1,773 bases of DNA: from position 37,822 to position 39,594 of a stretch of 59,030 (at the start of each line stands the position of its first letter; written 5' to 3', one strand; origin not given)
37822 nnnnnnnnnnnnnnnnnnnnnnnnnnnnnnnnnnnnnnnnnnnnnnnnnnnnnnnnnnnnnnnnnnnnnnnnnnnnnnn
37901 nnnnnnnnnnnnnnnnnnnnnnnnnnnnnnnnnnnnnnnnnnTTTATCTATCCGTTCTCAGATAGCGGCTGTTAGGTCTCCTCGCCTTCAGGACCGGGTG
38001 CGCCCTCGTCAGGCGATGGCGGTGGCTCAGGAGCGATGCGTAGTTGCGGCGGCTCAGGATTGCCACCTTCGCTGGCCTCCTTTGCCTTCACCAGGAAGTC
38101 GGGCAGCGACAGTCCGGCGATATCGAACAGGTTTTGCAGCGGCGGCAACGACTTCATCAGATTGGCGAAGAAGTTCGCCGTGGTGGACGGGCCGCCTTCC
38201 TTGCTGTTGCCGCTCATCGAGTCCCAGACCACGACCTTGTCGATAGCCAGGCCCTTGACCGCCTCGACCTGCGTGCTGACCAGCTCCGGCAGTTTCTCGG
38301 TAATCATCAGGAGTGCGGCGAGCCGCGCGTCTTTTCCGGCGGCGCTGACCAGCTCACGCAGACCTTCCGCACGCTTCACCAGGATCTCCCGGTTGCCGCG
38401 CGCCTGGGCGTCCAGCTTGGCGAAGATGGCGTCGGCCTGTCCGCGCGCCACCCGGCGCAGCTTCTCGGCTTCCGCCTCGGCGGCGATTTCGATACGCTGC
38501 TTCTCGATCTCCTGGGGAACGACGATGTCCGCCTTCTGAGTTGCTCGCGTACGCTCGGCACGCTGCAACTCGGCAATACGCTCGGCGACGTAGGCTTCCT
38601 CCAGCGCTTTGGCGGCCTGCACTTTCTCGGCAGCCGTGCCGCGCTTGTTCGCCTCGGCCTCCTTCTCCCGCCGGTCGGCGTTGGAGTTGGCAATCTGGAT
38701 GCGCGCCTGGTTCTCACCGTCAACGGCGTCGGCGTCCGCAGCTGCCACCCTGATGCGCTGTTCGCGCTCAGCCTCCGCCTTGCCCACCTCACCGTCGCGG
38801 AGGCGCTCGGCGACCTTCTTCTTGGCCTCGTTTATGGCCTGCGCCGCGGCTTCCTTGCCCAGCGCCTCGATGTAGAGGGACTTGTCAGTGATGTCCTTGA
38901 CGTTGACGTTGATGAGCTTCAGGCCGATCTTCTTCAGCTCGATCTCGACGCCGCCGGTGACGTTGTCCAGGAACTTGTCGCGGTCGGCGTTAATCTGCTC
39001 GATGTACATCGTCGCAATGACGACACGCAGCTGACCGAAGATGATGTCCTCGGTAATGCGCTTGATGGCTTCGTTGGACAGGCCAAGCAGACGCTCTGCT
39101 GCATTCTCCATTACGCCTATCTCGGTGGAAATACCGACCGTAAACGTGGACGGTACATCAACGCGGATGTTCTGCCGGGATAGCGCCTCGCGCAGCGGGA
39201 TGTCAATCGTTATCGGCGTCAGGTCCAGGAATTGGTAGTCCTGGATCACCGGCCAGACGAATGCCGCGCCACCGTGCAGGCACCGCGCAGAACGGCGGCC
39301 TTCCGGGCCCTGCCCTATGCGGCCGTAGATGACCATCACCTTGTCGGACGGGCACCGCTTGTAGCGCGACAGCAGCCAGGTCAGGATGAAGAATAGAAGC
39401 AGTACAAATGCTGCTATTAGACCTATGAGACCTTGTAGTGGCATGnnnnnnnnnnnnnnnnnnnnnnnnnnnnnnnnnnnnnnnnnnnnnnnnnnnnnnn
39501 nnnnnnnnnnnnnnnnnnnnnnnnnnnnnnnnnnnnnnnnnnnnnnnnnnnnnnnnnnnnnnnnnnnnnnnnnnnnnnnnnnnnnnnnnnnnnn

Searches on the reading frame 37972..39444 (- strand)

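Call 63: search_protein_families(library=pfam, proteins=[window:37972-39444:-], max_evalue=0.001)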
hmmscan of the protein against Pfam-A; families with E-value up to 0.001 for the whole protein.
window:37972-39444:- (490 aa): 1 family
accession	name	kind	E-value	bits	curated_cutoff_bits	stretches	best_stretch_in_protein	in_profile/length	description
PF01145.31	Band_7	-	5.3e-25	88.9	23.6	1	35-214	7-174/176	SPFH domain / Band 7 family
